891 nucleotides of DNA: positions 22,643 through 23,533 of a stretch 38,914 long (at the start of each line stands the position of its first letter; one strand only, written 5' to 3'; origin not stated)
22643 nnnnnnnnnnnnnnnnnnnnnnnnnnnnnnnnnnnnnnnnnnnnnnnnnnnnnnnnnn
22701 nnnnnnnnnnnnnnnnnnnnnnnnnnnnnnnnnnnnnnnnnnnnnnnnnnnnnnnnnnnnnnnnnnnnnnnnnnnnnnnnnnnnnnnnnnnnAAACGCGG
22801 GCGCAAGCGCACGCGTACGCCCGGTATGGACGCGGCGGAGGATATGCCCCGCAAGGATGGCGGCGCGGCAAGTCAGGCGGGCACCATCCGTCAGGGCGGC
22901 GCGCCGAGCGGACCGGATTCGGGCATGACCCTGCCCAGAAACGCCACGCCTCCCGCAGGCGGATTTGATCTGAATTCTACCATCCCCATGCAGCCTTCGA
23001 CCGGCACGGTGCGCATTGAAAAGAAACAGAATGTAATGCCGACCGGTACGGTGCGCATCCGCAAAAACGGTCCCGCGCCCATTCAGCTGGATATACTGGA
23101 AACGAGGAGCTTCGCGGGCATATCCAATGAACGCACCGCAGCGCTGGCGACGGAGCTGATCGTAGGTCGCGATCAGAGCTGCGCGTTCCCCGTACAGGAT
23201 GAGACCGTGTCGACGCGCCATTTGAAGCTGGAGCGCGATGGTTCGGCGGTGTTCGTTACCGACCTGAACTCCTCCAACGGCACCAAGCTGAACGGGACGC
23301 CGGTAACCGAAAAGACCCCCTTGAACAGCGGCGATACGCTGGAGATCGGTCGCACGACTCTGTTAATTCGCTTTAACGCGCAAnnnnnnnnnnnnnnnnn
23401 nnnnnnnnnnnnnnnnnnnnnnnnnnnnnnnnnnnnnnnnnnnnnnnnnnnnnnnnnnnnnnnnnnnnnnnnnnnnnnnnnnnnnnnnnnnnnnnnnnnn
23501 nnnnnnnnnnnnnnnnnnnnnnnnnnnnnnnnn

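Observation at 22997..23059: Duplicated G-T-V-R-[I/L] motifs (pT-x-x-I/L-like) and a shared TPPAGG block in the cytoplasmic linkers of both FHA receptors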

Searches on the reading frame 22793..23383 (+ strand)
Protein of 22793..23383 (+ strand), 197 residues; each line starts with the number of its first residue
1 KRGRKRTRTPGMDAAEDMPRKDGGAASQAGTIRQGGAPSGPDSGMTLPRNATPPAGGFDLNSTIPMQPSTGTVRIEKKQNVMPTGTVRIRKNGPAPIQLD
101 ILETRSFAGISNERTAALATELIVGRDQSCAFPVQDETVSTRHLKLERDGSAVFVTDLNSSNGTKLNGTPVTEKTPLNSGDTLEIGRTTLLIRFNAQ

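Call 11: find_homologous_proteins(query=window:22793-23383:+, max_evalue=0.00001)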
Query seq(197 aa) (197 aa): 2 proteins with E <= 0.00001 among 652 candidates.
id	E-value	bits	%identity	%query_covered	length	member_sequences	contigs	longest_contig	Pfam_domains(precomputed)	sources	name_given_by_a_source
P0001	1.5e-26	111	54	58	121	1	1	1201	PF00498.32,PF16697.11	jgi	-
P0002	3.3e-20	91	37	90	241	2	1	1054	PF00498.32,PF16697.11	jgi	-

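Call 24: find_related_loci(query=A1, collection=genome_contigs, flank=10000)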
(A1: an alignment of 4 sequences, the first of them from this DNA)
Query A1 (197 aa) in genome_contigs; peptide patterns used: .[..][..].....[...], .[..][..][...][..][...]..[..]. (x = any residue, [..] = any of these).
333 stretches matched a pattern; 275 encode a relative of the query (tblastn E <= 1e-3); the best 80 are kept; 80 distinct loci.
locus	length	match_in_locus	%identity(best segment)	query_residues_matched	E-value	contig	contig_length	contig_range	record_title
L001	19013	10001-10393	56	69-195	2e-41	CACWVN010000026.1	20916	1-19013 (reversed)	MAG: uncultured Clostridiales bacterium isolate RUG10947 genome assembly, contig: RUG10947_asm_26, whole genome shotgun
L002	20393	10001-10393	54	71-196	3e-35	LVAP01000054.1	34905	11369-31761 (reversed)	MAG: Clostridiales bacterium Firm_10 Firm_10_contig_42619, whole genome shotgun sequence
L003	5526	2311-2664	38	81-190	5e-16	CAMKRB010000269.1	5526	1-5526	MAG: uncultured Myxococcales bacterium isolate SRR12081292_bin.20_metaWRAP_v1.3_MAG genome assembly, contig: ERZ12289771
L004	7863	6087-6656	34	101-193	3e-14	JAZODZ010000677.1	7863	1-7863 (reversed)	MAG: Myxococcota bacterium isolate T1900044750_TS20190416.MAGScoT_cleanbin_000055 SGB_2193_k141_2172701, whole genome sh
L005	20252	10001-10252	38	112-193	7e-14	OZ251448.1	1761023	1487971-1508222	MAG: Bdellovibrionales bacterium isolate 33a3f4cd-7b46-4515-9c9f-633e59f6ce30 genome assembly, chromosome: 1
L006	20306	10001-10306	33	96-197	8e-14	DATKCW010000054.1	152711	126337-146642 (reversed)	MAG TPA_asm: Aridibacter sp. isolate SMAG_U14456 k141_2597269, whole genome shotgun sequence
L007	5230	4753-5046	37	93-194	1e-13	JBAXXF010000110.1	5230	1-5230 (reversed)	MAG: bacterium isolate ELA732 MAG732_110, whole genome shotgun sequence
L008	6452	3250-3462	44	122-194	1e-13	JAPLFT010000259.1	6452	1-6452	MAG: Proteobacteria bacterium isolate LacPavin_0920_WC90_MAG_38_6 LacPavin_0920_WC90_scaffold_963611, whole genome shotg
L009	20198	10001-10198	44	121-186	2e-13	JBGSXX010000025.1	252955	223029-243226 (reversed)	MAG: Pyrinomonadaceae bacterium isolate JTS-RE77 k141_1989345, whole genome shotgun sequence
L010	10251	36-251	40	123-192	3e-13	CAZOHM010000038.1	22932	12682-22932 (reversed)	MAG TPA_asm: uncultured Lachnospiraceae bacterium isolate SRP192927_co1_223 genome assembly, contig: NODE_4269_length_22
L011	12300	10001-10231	40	118-195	3e-13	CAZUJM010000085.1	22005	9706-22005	MAG TPA_asm: uncultured Pirellulaceae bacterium isolate SRP193358_co1_84 genome assembly, contig: NODE_5707_length_22005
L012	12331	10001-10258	34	112-196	3e-13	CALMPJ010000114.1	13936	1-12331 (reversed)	MAG TPA_asm: uncultured Acidobacteria bacterium isolate SRR2107211_bin.12_CONCOCT_v1.1_MAG genome assembly, contig: ERZ7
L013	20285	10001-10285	39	99-193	3e-13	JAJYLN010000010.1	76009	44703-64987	MAG: bacterium isolate DBS2-1.bin78 NODE_568_length_76009_cov_6.936243, whole genome shotgun sequence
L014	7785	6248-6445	42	121-186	5e-13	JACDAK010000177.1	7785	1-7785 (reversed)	MAG: Blastocatellia bacterium isolate MGR_bin254 SD2897-2912_k127_8086508, whole genome shotgun sequence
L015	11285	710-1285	36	101-194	4e-13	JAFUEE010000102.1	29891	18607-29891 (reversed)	MAG: Proteobacteria bacterium isolate RGIG4413 Roe_deer_Omasum-2__c193923, whole genome shotgun sequence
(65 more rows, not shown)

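Call 38: find_related_loci(query=A1, collection=metagenome_contigs, flank=6000)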
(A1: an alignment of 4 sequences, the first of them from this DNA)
Query A1 (197 aa) in metagenome_contigs; peptide patterns used: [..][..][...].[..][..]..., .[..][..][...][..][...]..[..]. (x = any residue, [..] = any of these).
600 stretches matched a pattern (row limit reached: there are more); 343 encode a relative of the query (tblastn E <= 1e-3); the best 80 are kept; 80 distinct loci.
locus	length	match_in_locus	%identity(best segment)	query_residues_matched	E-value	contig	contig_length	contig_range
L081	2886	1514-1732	51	121-193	6e-18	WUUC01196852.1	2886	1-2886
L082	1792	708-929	45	121-194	2e-17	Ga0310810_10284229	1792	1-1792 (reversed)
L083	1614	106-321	42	121-192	1e-14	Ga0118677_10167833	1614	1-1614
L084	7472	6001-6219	44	121-193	1e-14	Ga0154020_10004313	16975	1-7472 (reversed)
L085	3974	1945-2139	49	122-186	2e-14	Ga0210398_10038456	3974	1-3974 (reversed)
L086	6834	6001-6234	39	116-197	2e-14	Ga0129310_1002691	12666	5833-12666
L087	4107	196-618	28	48-193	4e-14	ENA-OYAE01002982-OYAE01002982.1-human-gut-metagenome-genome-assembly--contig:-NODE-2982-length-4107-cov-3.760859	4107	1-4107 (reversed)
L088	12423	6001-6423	28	48-193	4e-14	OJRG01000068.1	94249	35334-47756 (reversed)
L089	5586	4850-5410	43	122-189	7e-14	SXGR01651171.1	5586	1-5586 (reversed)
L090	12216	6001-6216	40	124-195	2e-13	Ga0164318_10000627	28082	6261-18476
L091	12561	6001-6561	43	122-189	2e-13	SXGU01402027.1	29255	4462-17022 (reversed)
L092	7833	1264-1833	43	122-189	3e-13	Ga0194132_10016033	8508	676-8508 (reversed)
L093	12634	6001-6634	36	83-190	4e-13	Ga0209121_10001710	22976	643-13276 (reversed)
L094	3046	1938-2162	43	119-193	3e-13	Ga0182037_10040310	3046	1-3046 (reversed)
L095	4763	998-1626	36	94-197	9e-13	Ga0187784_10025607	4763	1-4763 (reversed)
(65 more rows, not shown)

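Call 39: search_protein_representatives(alignment_id=A1)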
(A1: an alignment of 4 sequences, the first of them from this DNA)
Query: 4 sequences, 209 profile positions. Proteins with E-value up to 0.001 (for the whole library): 128019; up to 1e-10: 15904; up to 1e-30: 280. The best 150 are listed.
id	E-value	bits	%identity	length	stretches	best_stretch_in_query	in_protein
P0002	7.1e-99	346.2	-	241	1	1-209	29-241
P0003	9.7e-95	332.7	-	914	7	127-207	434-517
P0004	2.3e-89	315.1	-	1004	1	1-209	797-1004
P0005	9.7e-83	293.5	-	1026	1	4-209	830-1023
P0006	4.9e-68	245.4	-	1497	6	124-208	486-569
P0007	1.4e-61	224.3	-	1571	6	126-207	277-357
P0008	4.2e-58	213.0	-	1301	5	134-208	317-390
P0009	7.8e-57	208.8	-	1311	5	129-208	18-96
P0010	6.2e-56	205.9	-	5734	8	134-207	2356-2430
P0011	1.2e-55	205.0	-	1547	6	138-206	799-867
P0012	1.9e-55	204.3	-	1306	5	130-208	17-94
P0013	2.3e-55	204.0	-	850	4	126-206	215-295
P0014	4.7e-55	203.0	-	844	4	127-207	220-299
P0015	7.4e-55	202.4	-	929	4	127-205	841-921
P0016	5.5e-54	199.5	-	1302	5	136-206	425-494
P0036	2.9e-41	158.0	-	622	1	4-209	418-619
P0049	2.5e-39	151.6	-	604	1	6-209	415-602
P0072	8.2e-37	143.4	-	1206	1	4-209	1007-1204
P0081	5.8e-36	140.6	-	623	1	8-209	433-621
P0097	2.1e-35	138.8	-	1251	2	25-209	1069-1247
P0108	3.8e-35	138.0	-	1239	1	32-209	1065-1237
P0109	3.8e-35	138.0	-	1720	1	31-208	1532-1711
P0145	1.3e-33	133.0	-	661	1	21-209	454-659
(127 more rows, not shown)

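Call 47: find_homologous_proteins(query=A3, max_evalue=1e-20)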
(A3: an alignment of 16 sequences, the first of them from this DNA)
Query A3 (16 sequences) (197 aa, profile of the alignment): 8 proteins with E <= 1e-20 among 8000 candidates.
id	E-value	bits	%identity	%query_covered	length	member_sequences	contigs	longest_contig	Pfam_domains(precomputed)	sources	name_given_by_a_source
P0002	1.7e-63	232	37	90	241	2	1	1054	PF00498.32,PF16697.11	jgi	-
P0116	2.1e-59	219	38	89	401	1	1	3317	PF12892.14,PF00498.32,PF16697.11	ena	-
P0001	4.7e-47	179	54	58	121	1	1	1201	PF00498.32,PF16697.11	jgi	-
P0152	1.0e-33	135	42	35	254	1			PF00498.32,PF16697.11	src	-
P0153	3.0e-29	121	52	39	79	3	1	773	PF00498.32,PF16697.11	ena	-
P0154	1.4e-28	118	39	36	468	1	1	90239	PF00498.32,PF16697.11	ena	-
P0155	2.0e-25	108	36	38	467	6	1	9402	PF00498.32,PF16697.11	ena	-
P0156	5.5e-23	100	32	39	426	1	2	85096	PF00498.32,PF16697.11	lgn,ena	-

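Call 48: find_encoding_contigs(protein=P0072, flank=10000, max_places=2)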
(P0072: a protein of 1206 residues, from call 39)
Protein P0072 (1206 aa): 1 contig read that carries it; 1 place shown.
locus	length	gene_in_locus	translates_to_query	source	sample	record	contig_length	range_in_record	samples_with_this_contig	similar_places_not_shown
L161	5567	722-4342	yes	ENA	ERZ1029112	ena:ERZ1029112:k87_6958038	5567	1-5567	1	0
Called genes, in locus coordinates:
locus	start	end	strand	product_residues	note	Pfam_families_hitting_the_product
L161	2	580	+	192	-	?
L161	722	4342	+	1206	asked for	PF00092:VWA, PF13519:VWA_2, PF13768:VWA_3, PF17936:Big_6 (faint), PF16697:Yop-YscD_cpl, PF00498:FHA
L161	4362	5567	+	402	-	?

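Call 50: find_encoding_contigs(protein=P0109, flank=10000, max_places=2)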
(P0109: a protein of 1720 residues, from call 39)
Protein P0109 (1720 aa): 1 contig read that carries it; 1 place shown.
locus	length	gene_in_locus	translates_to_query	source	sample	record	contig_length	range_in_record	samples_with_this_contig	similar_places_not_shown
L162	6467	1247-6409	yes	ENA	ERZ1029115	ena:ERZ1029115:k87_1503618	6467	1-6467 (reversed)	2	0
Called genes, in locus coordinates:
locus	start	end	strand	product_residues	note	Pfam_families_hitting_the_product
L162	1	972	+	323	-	?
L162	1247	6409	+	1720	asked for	PF13519:VWA_2, PF00498:FHA, PF16697:Yop-YscD_cpl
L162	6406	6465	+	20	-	?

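Call 51: find_encoding_contigs(protein=P0097, flank=10000, max_places=2)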
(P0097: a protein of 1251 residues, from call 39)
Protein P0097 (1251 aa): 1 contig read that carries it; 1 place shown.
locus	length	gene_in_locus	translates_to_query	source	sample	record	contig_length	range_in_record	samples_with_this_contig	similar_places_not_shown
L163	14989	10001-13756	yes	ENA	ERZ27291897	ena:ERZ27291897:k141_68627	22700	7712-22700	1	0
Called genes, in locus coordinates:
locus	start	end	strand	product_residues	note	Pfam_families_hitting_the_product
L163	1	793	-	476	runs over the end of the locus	PF14903:WG_beta_rep (weak)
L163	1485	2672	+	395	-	PF00498:FHA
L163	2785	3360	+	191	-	PF16697:Yop-YscD_cpl (weak), PF00498:FHA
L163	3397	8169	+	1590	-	PF12775:AAA_7 (faint), PF00498:FHA, PF01580:FtsK_SpoIIIE, PF01637:ATPase_2 (faint), PF13191:AAA_16 (faint), PF05729:NACHT (faint), PF13401:AAA_22 (faint), PF01580:FtsK_SpoIIIE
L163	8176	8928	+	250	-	PF04397:LytTR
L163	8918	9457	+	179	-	-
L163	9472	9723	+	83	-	PF08817:YukD (weak)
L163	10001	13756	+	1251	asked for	PF13519:VWA_2, PF17936:Big_6 (faint), PF16697:Yop-YscD_cpl, PF00498:FHA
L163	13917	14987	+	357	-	?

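Call 52: find_encoding_contigs(protein=P0049, flank=10000, max_places=2)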
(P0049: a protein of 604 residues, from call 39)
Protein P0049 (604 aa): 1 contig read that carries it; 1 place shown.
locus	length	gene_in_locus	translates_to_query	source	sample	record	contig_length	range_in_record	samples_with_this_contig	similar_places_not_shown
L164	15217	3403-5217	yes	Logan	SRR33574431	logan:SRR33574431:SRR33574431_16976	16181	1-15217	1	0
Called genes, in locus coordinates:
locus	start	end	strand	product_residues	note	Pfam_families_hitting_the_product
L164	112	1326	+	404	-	-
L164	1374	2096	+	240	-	PF28082:ZorA-like_t1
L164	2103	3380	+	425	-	PF00691:OmpA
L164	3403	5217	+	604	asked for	PF00092:VWA, PF13519:VWA_2, PF13768:VWA_3 (faint), PF16697:Yop-YscD_cpl, PF00498:FHA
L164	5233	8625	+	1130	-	PF19077:Big_13 (faint), PF13620:CarboxypepD_reg (faint), PF17936:Big_6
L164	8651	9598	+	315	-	PF00481:PP2C (weak), PF13672:PP2C_2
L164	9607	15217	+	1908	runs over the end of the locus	PF00069:Pkinase, PF07714:PK_Tyr_Ser-Thr, PF19077:Big_13 (faint), PF17936:Big_6 (faint)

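Call 54: predict_structure(alignment_id=A3)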
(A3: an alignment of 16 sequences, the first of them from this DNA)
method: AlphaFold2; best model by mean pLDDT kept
length: 197 residues; sequences in the alignment: 16
mean_pLDDT: 75.7   pTM: 0.53
mean pLDDT of the five models: 75.7, 74.5, 74.6, 73.9, 72.7
residues with pLDDT >= 90: 100; 70-90: 5; 50-70: 59; < 50: 33
segments of 3 or more residues with pLDDT < 50: 8-10, 12-15, 22-26, 42-45, 56-60
pLDDT, mean of each block of 10 residues (from residue 1): 53 52 50 51 48 50 50 51 62 86 97 97 98 97 97 97 98 98 98 89
secondary structure, 60 per line:
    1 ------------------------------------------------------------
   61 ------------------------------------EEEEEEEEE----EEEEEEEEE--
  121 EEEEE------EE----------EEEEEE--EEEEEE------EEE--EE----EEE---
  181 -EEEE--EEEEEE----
elements in order: E97-105 E110-118 E121-125 E144-149 E152-157 E164-166 E175-177 E182-185 E188-193

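Call 74: find_encoding_contigs(protein=P0108, flank=10000, max_places=1)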
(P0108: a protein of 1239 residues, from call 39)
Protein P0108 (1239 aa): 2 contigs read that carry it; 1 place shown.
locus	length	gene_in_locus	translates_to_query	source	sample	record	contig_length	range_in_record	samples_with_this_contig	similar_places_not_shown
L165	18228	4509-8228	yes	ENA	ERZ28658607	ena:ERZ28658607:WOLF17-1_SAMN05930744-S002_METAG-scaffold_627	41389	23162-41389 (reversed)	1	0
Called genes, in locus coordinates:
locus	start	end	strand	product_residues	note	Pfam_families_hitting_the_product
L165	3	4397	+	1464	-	?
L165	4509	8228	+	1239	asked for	PF17936:Big_6 (weak), PF16697:Yop-YscD_cpl, PF00498:FHA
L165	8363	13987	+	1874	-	PF19077:Big_13 (faint)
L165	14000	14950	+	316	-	PF00481:PP2C (faint), PF13672:PP2C_2, PF07228:SpoIIE (weak)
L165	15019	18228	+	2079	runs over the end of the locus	PF00069:Pkinase, PF07714:PK_Tyr_Ser-Thr, PF17936:Big_6 (faint)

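Call 75: find_encoding_contigs(protein=P0081, flank=10000, max_places=1)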
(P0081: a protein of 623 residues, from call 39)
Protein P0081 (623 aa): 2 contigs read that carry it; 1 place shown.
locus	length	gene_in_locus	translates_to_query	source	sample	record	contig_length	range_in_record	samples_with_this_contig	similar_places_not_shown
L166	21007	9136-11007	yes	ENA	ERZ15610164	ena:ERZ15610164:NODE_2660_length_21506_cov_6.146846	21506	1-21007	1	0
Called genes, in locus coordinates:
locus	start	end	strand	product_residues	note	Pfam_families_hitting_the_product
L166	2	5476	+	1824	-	?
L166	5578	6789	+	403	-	PF25390:WD40_RLD, PF13540:RCC1_2 (weak)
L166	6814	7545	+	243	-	PF28082:ZorA-like_t1, PF01618:MotA_ExbB (weak)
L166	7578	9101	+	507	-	PF00691:OmpA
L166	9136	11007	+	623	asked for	PF00092:VWA, PF13519:VWA_2, PF16697:Yop-YscD_cpl, PF00498:FHA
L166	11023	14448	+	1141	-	PF04886:PT (weak), PF17936:Big_6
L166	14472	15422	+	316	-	PF00481:PP2C (weak), PF13672:PP2C_2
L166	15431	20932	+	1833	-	PF00069:Pkinase, PF07714:PK_Tyr_Ser-Thr, PF04886:PT (faint), PF17936:Big_6 (faint), PF13620:CarboxypepD_reg (faint)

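Call 76: find_encoding_contigs(protein=P0145, flank=10000, max_places=1)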
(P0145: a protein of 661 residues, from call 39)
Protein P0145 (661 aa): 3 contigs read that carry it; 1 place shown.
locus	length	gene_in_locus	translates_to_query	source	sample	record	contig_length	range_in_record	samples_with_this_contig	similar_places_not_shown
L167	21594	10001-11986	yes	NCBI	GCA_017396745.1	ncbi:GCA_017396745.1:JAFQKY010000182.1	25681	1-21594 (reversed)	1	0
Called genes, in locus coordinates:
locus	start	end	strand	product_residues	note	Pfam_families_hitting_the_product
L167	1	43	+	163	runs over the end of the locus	-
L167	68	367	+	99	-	PF06013:WXG100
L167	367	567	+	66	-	-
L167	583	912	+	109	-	PF06013:WXG100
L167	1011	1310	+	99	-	PF06013:WXG100 (weak)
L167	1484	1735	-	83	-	-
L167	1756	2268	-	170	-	-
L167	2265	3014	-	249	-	PF04397:LytTR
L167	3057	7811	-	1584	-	PF00498:FHA, PF25199:nSTAND_NTPase5 (faint), PF01580:FtsK_SpoIIIE, PF01637:ATPase_2 (faint), PF05872:HerA_C (faint), PF12775:AAA_7 (faint), PF13191:AAA_16 (faint), PF01580:FtsK_SpoIIIE, +3 more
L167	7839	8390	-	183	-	PF16697:Yop-YscD_cpl (weak), PF00498:FHA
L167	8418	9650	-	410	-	PF16697:Yop-YscD_cpl, PF00498:FHA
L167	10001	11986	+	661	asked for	PF00092:VWA, PF13519:VWA_2, PF16697:Yop-YscD_cpl, PF00498:FHA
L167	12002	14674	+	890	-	-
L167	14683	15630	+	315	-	PF00481:PP2C (weak), PF13672:PP2C_2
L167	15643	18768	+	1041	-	PF00069:Pkinase, PF07714:PK_Tyr_Ser-Thr, PF17936:Big_6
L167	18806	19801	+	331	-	PF02826:2-Hacid_dh_C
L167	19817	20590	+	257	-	PF01261:AP_endonuc_2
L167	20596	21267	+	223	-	PF03458:Gly_transporter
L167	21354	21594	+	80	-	PF05598:DUF772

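Call 77: find_encoding_contigs(protein=P0036, flank=10000, max_places=1)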
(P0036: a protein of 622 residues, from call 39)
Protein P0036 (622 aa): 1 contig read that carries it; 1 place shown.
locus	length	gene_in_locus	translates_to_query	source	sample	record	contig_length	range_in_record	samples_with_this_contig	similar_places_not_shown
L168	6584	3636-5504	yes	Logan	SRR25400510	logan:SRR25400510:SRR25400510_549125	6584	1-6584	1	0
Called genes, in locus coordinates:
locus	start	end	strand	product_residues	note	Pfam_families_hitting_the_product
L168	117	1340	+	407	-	-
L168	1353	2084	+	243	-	PF28082:ZorA-like_t1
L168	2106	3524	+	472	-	PF24161:CCDC39 (weak), PF19220:Rod_CreS (weak), PF05335:DUF745 (weak), PF00691:OmpA (weak)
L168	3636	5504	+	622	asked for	PF00092:VWA, PF13519:VWA_2, PF16697:Yop-YscD_cpl, PF00498:FHA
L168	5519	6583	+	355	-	?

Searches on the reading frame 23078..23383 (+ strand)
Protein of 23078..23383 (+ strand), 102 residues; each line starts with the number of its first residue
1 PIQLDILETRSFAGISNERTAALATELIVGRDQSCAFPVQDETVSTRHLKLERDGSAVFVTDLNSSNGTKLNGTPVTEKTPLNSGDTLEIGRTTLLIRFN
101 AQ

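Call 61: search_solved_structures(query=window:23078-23383:+, max_evalue=0.00001, show_alignments=3)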
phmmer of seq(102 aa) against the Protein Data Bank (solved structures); distinct sequences matched with E-value up to 0.00001: 5.
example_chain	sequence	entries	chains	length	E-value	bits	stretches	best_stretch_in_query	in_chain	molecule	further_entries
3po8_A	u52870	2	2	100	7.2e-13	51.7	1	26-100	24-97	Putative uncharacterized protein TB39.8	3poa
2lc1_A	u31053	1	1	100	9.9e-13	51.2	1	26-99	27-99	Putative uncharacterized protein TB39.8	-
3oun_A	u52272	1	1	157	1e-11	48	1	27-98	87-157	Putative uncharacterized protein TB39.8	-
1uht_A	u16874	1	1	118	1.8e-08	37.6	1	36-99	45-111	expressed protein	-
6i2q_B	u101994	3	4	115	8e-06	29.1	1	30-96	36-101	Glycogen accumulation regulator GarA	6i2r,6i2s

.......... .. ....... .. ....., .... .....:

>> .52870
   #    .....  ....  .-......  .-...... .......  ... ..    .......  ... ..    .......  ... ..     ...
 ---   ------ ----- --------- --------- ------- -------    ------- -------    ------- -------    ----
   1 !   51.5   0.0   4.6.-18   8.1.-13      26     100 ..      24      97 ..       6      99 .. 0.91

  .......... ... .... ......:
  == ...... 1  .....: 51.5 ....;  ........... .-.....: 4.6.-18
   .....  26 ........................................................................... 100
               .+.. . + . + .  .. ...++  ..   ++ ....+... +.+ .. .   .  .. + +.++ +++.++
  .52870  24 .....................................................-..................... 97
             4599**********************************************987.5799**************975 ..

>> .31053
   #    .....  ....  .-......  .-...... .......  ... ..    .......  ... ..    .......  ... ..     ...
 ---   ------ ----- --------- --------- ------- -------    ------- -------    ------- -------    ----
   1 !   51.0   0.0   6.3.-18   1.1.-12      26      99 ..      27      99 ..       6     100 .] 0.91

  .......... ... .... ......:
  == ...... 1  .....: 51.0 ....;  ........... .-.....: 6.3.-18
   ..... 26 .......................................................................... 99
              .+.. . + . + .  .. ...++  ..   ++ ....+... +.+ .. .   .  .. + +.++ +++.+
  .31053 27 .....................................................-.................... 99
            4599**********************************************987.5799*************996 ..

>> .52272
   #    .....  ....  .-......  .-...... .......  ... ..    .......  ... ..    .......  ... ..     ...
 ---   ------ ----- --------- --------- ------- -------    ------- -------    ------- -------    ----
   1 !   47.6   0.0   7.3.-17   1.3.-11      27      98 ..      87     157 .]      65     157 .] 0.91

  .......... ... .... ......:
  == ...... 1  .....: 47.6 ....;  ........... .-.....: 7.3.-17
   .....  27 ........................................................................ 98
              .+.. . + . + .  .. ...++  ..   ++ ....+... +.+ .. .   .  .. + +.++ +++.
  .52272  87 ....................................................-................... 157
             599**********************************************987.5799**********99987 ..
